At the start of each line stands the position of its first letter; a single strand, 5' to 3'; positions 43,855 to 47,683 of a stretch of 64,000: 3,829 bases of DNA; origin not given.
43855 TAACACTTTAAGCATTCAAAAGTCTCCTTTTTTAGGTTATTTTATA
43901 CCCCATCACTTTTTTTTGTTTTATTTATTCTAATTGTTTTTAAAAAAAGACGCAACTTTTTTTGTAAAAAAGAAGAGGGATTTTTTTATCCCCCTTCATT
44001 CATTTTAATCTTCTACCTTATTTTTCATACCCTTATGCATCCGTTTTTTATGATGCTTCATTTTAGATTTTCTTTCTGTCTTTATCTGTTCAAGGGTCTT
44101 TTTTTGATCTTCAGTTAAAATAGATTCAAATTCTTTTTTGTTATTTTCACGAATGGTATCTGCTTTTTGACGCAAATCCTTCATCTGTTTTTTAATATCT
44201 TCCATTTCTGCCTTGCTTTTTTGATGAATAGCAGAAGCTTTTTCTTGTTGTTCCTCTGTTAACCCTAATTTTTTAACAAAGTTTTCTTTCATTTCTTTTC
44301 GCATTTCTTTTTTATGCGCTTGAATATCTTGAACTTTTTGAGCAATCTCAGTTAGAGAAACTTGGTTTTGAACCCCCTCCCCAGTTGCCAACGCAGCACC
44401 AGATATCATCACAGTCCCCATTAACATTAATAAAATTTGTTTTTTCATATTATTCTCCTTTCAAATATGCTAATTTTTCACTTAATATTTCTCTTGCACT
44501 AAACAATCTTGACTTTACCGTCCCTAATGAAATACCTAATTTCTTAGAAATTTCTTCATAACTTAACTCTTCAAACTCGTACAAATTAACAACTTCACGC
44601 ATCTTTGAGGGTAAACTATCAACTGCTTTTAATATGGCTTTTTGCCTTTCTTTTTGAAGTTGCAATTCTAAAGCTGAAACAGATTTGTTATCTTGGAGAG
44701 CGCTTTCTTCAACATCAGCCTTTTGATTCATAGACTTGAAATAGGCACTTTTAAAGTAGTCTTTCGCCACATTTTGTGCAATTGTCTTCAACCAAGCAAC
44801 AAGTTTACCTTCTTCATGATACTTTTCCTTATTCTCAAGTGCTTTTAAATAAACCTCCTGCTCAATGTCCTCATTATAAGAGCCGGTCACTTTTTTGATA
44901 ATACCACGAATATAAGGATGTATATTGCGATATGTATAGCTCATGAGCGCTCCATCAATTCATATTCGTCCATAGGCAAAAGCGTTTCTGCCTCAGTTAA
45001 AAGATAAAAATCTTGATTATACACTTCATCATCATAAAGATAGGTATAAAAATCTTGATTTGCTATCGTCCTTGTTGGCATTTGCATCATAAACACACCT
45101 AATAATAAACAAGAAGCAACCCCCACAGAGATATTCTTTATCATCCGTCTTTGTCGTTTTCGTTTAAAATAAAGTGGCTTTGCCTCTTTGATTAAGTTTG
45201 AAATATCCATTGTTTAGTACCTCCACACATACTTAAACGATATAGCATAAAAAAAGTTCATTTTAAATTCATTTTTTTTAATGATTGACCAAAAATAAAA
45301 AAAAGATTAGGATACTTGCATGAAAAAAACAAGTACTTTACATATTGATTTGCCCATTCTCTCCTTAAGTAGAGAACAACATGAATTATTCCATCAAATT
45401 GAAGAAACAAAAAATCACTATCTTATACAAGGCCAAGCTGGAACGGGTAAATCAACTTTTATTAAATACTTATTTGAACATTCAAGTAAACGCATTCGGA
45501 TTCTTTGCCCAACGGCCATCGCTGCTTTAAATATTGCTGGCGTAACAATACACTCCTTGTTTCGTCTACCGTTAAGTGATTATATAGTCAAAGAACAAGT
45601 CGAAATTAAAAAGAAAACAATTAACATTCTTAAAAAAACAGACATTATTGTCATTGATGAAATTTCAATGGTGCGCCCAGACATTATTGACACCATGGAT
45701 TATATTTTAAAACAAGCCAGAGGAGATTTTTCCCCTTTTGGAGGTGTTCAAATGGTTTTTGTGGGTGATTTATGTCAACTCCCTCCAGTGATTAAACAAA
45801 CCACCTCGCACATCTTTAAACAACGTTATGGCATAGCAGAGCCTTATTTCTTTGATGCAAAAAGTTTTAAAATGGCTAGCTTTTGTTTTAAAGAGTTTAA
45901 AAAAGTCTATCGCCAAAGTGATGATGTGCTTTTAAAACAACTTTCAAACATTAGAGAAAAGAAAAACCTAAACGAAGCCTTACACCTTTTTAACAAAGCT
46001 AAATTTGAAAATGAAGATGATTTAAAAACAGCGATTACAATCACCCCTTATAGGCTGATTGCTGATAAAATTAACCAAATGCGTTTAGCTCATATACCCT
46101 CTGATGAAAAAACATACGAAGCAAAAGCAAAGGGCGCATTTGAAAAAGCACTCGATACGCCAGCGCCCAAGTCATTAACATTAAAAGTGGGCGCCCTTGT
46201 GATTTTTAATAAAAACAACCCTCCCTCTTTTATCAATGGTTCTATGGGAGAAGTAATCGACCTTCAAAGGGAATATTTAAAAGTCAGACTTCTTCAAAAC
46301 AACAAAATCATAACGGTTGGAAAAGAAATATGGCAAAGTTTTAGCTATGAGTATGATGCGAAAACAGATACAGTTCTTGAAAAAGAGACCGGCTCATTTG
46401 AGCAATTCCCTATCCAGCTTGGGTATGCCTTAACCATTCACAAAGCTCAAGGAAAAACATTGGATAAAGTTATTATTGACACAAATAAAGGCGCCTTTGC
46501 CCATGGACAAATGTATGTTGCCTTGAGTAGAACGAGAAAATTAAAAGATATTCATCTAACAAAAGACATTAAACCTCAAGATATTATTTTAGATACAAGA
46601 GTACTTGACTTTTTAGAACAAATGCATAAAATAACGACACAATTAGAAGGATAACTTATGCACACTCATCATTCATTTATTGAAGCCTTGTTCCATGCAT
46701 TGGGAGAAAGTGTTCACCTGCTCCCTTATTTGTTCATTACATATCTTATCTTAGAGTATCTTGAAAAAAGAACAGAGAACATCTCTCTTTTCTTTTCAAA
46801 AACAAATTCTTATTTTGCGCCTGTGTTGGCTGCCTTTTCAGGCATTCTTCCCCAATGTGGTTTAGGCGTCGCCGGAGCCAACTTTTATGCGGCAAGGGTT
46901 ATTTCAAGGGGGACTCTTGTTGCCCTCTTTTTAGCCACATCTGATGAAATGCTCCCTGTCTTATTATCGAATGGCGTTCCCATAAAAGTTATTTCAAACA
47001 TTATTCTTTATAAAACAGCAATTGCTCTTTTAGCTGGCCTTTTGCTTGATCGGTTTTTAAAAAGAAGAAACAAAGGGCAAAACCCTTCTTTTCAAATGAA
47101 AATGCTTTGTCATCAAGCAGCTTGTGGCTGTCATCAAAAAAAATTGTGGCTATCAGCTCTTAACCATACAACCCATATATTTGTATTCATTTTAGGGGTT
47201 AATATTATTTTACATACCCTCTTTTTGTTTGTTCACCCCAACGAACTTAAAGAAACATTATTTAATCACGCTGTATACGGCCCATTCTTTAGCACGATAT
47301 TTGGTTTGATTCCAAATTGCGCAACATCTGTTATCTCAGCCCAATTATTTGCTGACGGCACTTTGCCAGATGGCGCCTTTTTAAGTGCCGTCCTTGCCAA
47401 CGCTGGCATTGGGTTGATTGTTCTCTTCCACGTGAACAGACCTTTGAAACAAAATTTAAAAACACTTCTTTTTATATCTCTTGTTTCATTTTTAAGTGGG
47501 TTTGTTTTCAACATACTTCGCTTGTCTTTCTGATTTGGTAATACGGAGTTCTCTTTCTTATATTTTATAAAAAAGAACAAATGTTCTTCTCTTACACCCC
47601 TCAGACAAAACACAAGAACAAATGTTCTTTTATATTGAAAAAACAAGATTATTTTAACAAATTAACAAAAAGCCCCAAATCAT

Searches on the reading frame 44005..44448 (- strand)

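Call 24: search_protein_families(library=pfam, proteins=[window:44005-44448:-], max_evalue=0.00001)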
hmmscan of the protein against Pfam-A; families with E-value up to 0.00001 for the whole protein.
window:44005-44448:- (147 aa): 0 families

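Call 26: search_protein_families(library=pfam, proteins=[window:44005-44448:-], max_evalue=0.1)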
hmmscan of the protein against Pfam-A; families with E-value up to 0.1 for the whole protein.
window:44005-44448:- (147 aa): 3 families
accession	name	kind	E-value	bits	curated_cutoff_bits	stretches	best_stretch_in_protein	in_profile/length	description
PF07813.17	LTXXQ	-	0.00069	20.7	24.3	1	58-98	10-51/100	LTXXQ motif family protein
PF13801.11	Metal_resist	-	0.0095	16.5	29.2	1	61-97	40-76/125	Heavy-metal resistance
PF10123.14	Mu-like_Pro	-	0.083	12.8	25.2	1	15-128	116-226/330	Mu-like prophage I protein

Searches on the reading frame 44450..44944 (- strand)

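Call 24: search_protein_families(library=pfam, proteins=[window:44450-44944:-], max_evalue=0.00001)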
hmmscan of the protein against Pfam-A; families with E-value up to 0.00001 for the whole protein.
window:44450-44944:- (164 aa): 3 families
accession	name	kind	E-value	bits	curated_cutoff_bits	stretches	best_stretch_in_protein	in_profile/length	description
PF08281.18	Sigma70_r4_2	-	7.3e-17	61.2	25.7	1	102-152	2-52/54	Sigma-70, region 4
PF04545.22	Sigma70_r4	-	3.9e-12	45.9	24.1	1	107-152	1-46/50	Sigma-70, region 4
PF04542.20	Sigma70_r2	-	3e-09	37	24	1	5-66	2-67/71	Sigma-70 region 2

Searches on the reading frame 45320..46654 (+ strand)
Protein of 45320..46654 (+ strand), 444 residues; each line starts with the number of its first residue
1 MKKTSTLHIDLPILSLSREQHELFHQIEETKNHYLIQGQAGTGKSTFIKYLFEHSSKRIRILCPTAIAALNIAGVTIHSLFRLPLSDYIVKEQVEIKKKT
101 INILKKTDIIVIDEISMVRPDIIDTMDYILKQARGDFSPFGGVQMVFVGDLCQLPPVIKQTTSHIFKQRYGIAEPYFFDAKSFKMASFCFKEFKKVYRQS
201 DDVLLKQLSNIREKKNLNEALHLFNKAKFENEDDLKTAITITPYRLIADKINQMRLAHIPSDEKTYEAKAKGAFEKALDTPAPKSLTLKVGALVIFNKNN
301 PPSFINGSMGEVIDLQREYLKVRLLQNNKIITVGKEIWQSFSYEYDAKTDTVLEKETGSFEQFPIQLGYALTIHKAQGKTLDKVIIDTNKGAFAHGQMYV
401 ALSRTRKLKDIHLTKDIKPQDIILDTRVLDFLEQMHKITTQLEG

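Call 24: search_protein_families(library=pfam, proteins=[window:45320-46654:+], max_evalue=0.00001)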
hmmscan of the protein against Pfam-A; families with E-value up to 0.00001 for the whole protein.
window:45320-46654:+ (444 aa): 7 families
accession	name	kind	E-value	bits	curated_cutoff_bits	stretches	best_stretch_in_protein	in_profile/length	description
PF05970.20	PIF1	-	3.1e-26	92.8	25.9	1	16-163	2-162/223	PIF1-like helicase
PF13604.12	AAA_30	-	3.8e-12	46.8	27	1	16-158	2-132/191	AAA domain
PF13245.12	AAA_19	-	4.6e-11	43.5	25.1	1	31-157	11-132/134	AAA domain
PF02689.20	Herpes_Helicase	-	7.9e-09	34.5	27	0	369-412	731-775/808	Helicase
PF01443.25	Viral_helicase1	-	1.6e-08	35.1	21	0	35-124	2-77/228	Viral superfamily 1 RNA helicase core domain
PF13538.12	UvrD_C_2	-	5.4e-06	26.6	27.4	0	368-407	2-47/52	UvrD-like helicase C-terminal domain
PF13401.12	AAA_22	-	8.9e-06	26.5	27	0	29-150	3-123/130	AAA domain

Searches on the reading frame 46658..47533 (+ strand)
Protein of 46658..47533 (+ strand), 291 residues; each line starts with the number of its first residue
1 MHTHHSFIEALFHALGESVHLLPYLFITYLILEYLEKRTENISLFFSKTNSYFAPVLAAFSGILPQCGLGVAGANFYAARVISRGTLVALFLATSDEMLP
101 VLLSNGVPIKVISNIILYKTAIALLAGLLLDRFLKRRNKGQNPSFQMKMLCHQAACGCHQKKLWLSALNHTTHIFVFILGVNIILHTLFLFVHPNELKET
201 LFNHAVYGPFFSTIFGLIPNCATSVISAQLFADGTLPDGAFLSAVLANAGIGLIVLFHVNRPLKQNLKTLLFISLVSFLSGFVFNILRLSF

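Call 24: search_protein_families(library=pfam, proteins=[window:46658-47533:+], max_evalue=0.00001)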
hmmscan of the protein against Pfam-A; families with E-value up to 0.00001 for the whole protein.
window:46658-47533:+ (291 aa): 1 family
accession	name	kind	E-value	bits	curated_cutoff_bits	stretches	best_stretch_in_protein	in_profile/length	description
PF11449.14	ArsP_2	-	1.1e-14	54.8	32.5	2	160-250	234-323/359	Putative, 10TM heavy-metal exporter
